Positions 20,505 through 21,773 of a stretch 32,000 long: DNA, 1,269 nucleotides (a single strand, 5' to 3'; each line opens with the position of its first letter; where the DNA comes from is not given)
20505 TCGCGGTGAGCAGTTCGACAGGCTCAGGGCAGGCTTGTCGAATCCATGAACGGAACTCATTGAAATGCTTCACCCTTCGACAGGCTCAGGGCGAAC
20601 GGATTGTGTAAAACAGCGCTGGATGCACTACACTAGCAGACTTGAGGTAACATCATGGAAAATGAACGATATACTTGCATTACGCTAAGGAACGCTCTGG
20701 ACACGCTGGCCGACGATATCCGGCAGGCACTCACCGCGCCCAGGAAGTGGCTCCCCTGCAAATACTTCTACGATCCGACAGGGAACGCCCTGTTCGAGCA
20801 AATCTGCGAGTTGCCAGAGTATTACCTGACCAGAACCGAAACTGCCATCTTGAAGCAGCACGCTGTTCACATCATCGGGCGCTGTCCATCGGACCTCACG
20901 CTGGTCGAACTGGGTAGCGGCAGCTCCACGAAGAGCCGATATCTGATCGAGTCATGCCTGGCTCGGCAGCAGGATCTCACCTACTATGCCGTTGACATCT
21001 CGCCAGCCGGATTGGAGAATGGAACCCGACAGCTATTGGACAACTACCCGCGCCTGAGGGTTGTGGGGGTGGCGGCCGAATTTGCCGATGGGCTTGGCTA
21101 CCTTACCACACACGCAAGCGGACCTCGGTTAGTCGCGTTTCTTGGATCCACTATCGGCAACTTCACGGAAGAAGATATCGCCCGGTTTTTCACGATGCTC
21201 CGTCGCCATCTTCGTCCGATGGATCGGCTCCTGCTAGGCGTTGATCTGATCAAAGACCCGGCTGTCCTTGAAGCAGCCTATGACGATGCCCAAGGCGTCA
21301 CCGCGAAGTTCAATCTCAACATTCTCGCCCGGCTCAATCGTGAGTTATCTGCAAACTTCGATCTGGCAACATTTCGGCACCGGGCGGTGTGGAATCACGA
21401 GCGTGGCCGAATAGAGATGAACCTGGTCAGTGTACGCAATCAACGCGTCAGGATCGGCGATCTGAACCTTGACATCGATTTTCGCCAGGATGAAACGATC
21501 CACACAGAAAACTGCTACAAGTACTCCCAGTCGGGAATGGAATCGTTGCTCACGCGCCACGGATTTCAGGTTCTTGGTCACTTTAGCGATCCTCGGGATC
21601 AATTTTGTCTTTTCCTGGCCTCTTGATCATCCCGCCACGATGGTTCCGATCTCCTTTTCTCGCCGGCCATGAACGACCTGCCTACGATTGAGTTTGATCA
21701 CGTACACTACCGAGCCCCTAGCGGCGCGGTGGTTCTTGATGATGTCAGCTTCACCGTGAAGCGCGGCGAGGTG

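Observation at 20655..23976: egtD (hercynine synthase) directly coupled to an EgtUV/OpuC-like fused permease-binding-protein ABC importer, without egtB/egtC/eanB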

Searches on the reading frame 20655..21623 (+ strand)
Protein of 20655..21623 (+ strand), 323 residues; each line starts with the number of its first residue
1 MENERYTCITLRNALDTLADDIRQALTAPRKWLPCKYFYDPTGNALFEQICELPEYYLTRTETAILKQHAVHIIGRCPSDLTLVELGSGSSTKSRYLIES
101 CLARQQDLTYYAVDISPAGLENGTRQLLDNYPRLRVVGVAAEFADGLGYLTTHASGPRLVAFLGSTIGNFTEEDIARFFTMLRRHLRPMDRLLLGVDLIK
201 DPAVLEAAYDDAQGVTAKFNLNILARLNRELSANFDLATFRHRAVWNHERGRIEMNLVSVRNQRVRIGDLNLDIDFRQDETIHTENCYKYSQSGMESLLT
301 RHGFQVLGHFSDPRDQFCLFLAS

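Call 3: search_protein_families(library=pfam, proteins=[window:20655-21623:+])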
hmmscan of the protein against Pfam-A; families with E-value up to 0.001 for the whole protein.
window:20655-21623:+ (323 aa): 3 families
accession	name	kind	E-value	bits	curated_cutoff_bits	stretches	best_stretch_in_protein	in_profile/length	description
PF10017.15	Methyltransf_33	-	2.9e-110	368.5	23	1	19-322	2-302/304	Histidine-specific methyltransferase, SAM-dependent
PF13649.12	Methyltransf_25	-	0.00058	20.9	27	0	85-188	3-95/97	Methyltransferase domain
PF08242.18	Methyltransf_12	-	0.00077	20.6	30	0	84-133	1-46/98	Methyltransferase domain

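Call 4: search_protein_families(library=ncbifam, proteins=[window:20655-21623:+])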
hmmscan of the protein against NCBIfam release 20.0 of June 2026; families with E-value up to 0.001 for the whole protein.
window:20655-21623:+ (323 aa): 2 families
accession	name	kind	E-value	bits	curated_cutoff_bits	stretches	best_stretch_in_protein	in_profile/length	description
TIGR03438.1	egtD_ergothio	equivalog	2.4e-108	361.9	290.9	1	18-321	2-300/301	L-histidine N(alpha)-methyltransferase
TIGR03439.1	methyl_EasF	subfamily_domain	1.6e-59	201.4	205.55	1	12-317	7-317/321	EasF family methyltransferase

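Call 13: find_encoding_contigs(protein=window:20655-21623:+, flank=10000, max_places=6)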
Protein window:20655-21623:+ (323 aa): 8 contigs read that carry it; 5 places shown.
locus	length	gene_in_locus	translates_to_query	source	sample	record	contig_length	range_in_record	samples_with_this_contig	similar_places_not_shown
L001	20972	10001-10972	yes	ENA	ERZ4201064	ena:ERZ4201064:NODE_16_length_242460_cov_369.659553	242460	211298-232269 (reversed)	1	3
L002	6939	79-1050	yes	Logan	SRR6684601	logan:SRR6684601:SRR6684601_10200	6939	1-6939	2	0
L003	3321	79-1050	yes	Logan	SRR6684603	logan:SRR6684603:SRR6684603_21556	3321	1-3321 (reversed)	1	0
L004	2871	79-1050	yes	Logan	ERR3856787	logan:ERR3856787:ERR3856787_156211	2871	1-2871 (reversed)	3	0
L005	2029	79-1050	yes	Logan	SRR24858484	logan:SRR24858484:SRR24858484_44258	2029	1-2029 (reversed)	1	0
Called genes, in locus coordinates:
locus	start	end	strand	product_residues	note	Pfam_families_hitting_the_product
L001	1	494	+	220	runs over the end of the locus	PF00005:ABC_tran, PF13304:AAA_21 (faint)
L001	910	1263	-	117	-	PF13473:Cupredoxin_1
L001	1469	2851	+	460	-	PF00072:Response_reg, PF00158:Sigma54_activat, PF14532:Sigma54_activ_2, PF07728:AAA_5 (weak), PF25601:AAA_lid_14, PF02954:HTH_8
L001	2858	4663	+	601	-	PF17203:sCache_3_2 (weak), PF00672:HAMP, PF00512:HisKA, PF02518:HATPase_c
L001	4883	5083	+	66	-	-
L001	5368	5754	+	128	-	PF00072:Response_reg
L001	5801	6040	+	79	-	PF13441:Gly-zipper_YMGG, PF13436:Gly-zipper_OmpA (weak), PF13488:Gly-zipper_Omp (weak)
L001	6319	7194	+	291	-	PF12974:Phosphonate-bd, PF09084:NMT1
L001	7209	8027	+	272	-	PF00005:ABC_tran, PF13304:AAA_21 (faint)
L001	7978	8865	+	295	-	PF00528:BPD_transp_1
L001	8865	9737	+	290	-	PF00528:BPD_transp_1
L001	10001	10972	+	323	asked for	PF10017:Methyltransf_33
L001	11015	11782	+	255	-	PF00005:ABC_tran, PF13304:AAA_21 (faint)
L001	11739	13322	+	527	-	PF00528:BPD_transp_1, PF04069:OpuAC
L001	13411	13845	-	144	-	PF01850:PIN, PF13470:PIN_3 (weak)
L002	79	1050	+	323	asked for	PF10017:Methyltransf_33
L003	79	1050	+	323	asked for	PF10017:Methyltransf_33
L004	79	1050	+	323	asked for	PF10017:Methyltransf_33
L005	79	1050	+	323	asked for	PF10017:Methyltransf_33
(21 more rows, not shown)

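Call 14: search_solved_structures(query=window:20655-21623:+, max_evalue=0.001, show_alignments=3)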
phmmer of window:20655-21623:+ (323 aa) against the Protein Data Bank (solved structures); distinct sequences matched with E-value up to 0.001: 6.
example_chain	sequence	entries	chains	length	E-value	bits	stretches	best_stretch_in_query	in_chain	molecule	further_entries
4pim_A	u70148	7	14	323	6.8e-67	229.2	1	12-322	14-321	Histidine-specific methyltransferase EgtD | Histidine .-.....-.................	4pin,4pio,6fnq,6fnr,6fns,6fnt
4uy6_A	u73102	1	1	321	1.7e-66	227.9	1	12-322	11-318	HISTIDINE-SPECIFIC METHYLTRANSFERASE EGTD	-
4uy5_A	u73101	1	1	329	1.9e-66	227.8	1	12-322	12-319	HISTIDINE-SPECIFIC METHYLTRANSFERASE EGTD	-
4uy7_A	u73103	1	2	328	1.9e-66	227.8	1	12-322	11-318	HISTIDINE-SPECIFIC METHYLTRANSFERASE EGTD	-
4pip_A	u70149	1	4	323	1.5e-65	224.8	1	12-322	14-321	Histidine-specific methyltransferase EgtD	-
7scf_A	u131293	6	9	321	2.2e-60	207.8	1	19-322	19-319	Histidine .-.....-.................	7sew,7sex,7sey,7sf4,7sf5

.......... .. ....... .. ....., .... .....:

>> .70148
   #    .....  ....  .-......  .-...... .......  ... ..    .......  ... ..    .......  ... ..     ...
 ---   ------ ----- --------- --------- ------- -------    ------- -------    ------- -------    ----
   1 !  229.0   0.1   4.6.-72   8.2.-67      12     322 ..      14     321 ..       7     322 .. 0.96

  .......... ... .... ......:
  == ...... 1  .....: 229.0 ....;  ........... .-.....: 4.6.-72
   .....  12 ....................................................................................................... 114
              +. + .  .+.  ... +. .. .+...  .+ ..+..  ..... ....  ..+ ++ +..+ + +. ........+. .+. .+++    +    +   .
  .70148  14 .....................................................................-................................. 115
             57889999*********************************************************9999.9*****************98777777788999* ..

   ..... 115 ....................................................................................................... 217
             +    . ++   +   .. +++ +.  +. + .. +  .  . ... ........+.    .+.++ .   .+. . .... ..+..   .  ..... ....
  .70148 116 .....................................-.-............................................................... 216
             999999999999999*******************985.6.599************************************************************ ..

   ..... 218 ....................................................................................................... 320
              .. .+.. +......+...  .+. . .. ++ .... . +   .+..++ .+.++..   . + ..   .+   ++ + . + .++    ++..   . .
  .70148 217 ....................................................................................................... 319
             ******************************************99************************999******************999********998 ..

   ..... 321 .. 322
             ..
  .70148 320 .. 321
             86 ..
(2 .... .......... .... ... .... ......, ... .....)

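Call 15: find_homologous_proteins(query=window:20655-21623:+, max_evalue=1e-30)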
Query window:20655-21623:+ (323 aa): 7995 proteins with E <= 1e-30 among 8000 candidates; the best 120 are listed.
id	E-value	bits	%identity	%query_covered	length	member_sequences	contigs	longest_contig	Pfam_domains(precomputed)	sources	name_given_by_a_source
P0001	1.3e-207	706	96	100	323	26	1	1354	PF10017.16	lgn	-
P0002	2.1e-193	660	90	100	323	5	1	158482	PF10017.16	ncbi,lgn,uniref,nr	ncbi:L-histidine N(alpha)-methyltransferase [Candidatus Methylomirabilis sp.]|uniref:L-histidine N(a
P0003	3.8e-191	652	89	100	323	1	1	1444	PF10017.16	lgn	-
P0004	3.3e-188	643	88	100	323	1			PF10017.16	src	-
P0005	4.5e-186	636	86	100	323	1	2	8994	PF10017.16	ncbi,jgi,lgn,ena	-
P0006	7.7e-186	635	87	100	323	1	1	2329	PF10017.16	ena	-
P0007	1.7e-182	624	85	100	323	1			PF10017.16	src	-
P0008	1.5e-180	617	86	100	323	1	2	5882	PF10017.16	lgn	-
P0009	2.5e-176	604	83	100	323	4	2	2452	PF10017.16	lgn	-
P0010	1.3e-175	601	83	100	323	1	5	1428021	PF10017.16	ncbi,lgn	-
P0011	3.4e-174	597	83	100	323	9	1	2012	PF10017.16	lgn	-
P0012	8.6e-174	595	82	100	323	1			PF10017.16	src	-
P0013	6.6e-173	592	81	100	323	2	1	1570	PF10017.16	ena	-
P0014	8.4e-172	589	81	100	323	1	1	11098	PF10017.16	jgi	jgi:L-histidine Nalpha-methyltransferase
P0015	2.3e-171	587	80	100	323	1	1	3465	PF10017.16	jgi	jgi:dimethylhistidine N-methyltransferase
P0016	2.7e-171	587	81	100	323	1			PF10017.16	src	-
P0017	2.7e-171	587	80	100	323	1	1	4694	PF10017.16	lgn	-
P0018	1.3e-169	581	80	100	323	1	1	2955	PF10017.16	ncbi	-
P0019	4.2e-169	580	80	100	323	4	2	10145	PF10017.16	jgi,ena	jgi:L-histidine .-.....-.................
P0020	1.4e-168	578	81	100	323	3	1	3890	PF10017.16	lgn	-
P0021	2.8e-168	577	80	100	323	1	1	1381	PF10017.16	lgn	-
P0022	4.0e-168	577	80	100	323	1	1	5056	PF10017.16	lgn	-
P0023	9.9e-168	575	80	100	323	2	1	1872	PF10017.16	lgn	-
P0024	1.5e-167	575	79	100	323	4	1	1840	PF10017.16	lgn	-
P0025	2.1e-167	574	80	100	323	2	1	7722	PF10017.16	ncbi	-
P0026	2.6e-167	574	78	100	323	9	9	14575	PF10017.16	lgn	-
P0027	3.4e-167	574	80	100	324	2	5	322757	PF10017.16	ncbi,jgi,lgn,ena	jgi:dimethylhistidine N-methyltransferase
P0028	5.9e-167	573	79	100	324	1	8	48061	PF10017.16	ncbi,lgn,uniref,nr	ncbi:L-histidine N(alpha)-methyltransferase [Candidatus Methylomirabilis sp.]|uniref:4-dimethylallyl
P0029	9.0e-166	569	78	100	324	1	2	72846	PF10017.16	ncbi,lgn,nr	ncbi:MAG: L-histidine N(alpha)-methyltransferase [candidate division NC10 bacterium]|nr:L-histidine 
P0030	1.5e-165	568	79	100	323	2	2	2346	PF10017.16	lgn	-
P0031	3.2e-165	567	79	99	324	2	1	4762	PF10017.16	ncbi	-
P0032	5.0e-164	563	78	100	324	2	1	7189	PF10017.16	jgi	jgi:dimethylhistidine N-methyltransferase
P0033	8.0e-164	562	78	99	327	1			PF10017.16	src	-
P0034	2.9e-163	561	78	99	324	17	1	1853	PF10017.16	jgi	jgi:L-histidine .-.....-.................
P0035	4.3e-162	557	77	100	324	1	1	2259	PF10017.16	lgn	-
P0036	1.9e-161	555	78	99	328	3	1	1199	PF10017.16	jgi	-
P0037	1.5e-160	552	76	100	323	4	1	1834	PF10017.16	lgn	-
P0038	4.7e-160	550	77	99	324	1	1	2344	PF10017.16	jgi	jgi:dimethylhistidine N-methyltransferase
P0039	1.9e-159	548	76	100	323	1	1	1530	PF10017.16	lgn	-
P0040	2.7e-159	548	76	100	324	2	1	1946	PF10017.16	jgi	-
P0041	4.2e-159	547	76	99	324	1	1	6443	PF10017.16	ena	-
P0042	4.3e-158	544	76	99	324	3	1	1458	PF10017.16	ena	-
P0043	7.4e-158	543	76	99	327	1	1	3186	PF10017.16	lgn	-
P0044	9.5e-158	543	76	99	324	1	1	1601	PF10017.16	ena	-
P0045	2.3e-157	541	77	99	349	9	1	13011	PF10017.16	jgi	jgi:dimethylhistidine N-methyltransferase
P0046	3.9e-157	541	76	100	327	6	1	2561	PF10017.16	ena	-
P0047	9.6e-157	539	75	99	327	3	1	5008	PF10017.16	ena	-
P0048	1.1e-156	539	75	100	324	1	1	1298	PF10017.16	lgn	-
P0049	4.4e-156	537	74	99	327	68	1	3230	PF10017.16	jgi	-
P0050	9.7e-156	536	76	99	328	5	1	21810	PF10017.16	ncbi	-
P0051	2.0e-155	535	75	100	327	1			PF10017.16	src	-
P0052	2.3e-155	535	75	100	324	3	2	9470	PF10017.16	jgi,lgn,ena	-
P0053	3.6e-155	534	76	99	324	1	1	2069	PF10017.16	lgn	-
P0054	6.1e-155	533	74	99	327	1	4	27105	PF10017.16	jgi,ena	jgi:dimethylhistidine N-methyltransferase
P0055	1.1e-154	532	74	99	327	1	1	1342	PF10017.16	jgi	jgi:L-histidine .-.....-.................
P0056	2.2e-154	531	74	99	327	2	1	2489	PF10017.16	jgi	-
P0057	4.6e-154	530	75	99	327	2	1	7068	PF10017.16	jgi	-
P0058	8.3e-154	530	74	100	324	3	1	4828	PF10017.16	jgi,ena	-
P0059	1.2e-153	529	74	100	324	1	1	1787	PF10017.16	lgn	-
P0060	1.3e-153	529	74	100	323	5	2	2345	PF10017.16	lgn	-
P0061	1.4e-153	529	73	100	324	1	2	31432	PF10017.16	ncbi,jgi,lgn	jgi:L-histidine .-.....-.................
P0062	2.5e-153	528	74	99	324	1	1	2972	PF10017.16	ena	-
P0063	6.5e-153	527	76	99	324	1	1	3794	PF10017.16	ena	-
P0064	1.9e-152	525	74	99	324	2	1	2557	PF10017.16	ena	-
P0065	2.3e-152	525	72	99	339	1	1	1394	PF10017.16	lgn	-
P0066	4.1e-151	521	74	100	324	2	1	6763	PF10017.16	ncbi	ncbi:MAG: L-histidine N(alpha)-methyltransferase [Candidatus Methylomirabilis sp.]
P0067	8.2e-151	520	73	99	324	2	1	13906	PF10017.16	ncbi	-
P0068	1.4e-149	516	71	100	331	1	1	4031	PF10017.16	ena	-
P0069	4.9e-147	507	71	99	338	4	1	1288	PF10017.16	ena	-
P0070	1.5e-146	506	68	100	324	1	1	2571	PF10017.16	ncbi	ncbi:MAG: L-histidine N(alpha)-methyltransferase [Candidatus Methylomirabilaceae bacterium]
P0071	3.5e-145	501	79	88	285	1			PF10017.16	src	-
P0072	4.4e-143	494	67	100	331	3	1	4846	PF10017.16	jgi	-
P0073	2.0e-141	489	67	100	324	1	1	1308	PF10017.16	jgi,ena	-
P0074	1.4e-140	486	75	92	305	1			PF10017.16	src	-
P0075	3.3e-139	482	67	100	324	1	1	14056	PF10017.16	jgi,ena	-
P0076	1.8e-138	479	66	100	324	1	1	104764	PF10017.16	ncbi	-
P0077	2.4e-138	479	68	100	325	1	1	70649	PF10017.16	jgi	jgi:L-histidine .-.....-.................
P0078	2.3e-137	476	76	86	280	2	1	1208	PF10017.16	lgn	-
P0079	1.5e-136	473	65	99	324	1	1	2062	PF10017.16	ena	-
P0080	2.8e-136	472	65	100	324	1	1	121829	PF10017.16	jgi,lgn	jgi:dimethylhistidine N-methyltransferase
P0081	5.1e-132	458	65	100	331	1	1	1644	PF10017.16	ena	-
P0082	7.2e-132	458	66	99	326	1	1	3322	PF10017.16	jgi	jgi:dimethylhistidine N-methyltransferase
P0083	1.6e-131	456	64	99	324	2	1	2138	PF10017.16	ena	-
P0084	1.8e-131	456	64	99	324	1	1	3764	PF10017.16,PF13649.13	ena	-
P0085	2.5e-131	456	64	100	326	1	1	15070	PF10017.16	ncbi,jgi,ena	-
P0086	1.8e-130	453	63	99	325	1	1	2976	PF10017.16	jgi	jgi:L-histidine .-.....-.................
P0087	1.9e-130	453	65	100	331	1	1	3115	PF10017.16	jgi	jgi:dimethylhistidine N-methyltransferase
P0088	2.3e-130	453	65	99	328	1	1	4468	PF10017.16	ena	-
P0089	2.6e-130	452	64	99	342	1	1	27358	PF10017.16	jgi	jgi:dimethylhistidine N-methyltransferase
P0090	3.3e-130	452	63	99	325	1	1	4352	PF10017.16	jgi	jgi:dimethylhistidine N-methyltransferase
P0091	2.3e-129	449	62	99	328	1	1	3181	PF10017.16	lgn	-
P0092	5.0e-129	448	62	98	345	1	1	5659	PF10017.16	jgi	jgi:dimethylhistidine N-methyltransferase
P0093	5.6e-129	448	63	99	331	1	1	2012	PF10017.16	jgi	jgi:dimethylhistidine N-methyltransferase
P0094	5.6e-129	448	63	99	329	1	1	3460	PF10017.16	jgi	jgi:L-histidine Nalpha-methyltransferase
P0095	6.4e-129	448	63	99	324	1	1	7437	PF10017.16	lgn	-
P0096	1.5e-128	447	62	99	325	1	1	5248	PF10017.16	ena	-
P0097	3.0e-128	446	62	100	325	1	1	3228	PF10017.16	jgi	jgi:L-histidine Nalpha-methyltransferase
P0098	4.7e-128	445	64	99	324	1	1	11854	PF10017.16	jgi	jgi:dimethylhistidine N-methyltransferase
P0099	6.2e-128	445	74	84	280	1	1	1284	PF10017.16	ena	-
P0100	2.2e-127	443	62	99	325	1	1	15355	PF10017.16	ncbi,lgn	-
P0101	1.0e-126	441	62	100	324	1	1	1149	PF10017.16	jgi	jgi:dimethylhistidine N-methyltransferase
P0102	2.6e-126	439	61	100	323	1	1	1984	PF10017.16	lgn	-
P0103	5.2e-126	438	60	100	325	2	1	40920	PF10017.16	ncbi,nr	ncbi:MAG: L-histidine N(alpha)-methyltransferase [Gemmataceae bacterium]|nr:L-histidine N(alpha)-met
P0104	5.7e-126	438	61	100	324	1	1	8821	PF10017.16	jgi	jgi:dimethylhistidine N-methyltransferase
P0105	6.0e-126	438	62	99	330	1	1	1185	PF10017.16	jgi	jgi:dimethylhistidine N-methyltransferase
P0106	9.8e-126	437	62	99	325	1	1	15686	PF10017.16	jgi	jgi:dimethylhistidine N-methyltransferase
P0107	1.0e-125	437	61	99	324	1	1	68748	PF10017.16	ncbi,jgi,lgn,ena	-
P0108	2.1e-125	436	62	99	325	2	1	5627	PF10017.16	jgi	jgi:L-histidine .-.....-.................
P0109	2.5e-125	436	61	99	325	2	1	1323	PF10017.16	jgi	jgi:L-histidine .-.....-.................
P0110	2.7e-125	436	61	100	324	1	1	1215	PF10017.16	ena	-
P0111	1.3e-124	434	62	100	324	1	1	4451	PF10017.16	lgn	-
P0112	2.3e-124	433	61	99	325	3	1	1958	PF10017.16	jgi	jgi:dimethylhistidine N-methyltransferase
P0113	2.7e-124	433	62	98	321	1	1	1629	PF10017.16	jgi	jgi:dimethylhistidine N-methyltransferase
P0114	2.8e-124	433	63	98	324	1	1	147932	PF10017.16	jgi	jgi:L-histidine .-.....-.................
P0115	9.4e-124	431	62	99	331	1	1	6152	PF10017.16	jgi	jgi:L-histidine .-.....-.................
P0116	1.8e-123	430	61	100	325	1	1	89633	PF10017.16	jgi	jgi:dimethylhistidine N-methyltransferase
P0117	1.0e-122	427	61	99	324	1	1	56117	PF10017.16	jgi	jgi:dimethylhistidine N-methyltransferase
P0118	1.4e-122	427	68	86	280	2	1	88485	PF10017.16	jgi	-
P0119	1.6e-121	424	67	86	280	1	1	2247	PF10017.16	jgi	jgi:dimethylhistidine N-methyltransferase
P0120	2.1e-121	423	61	99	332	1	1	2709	PF10017.16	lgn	-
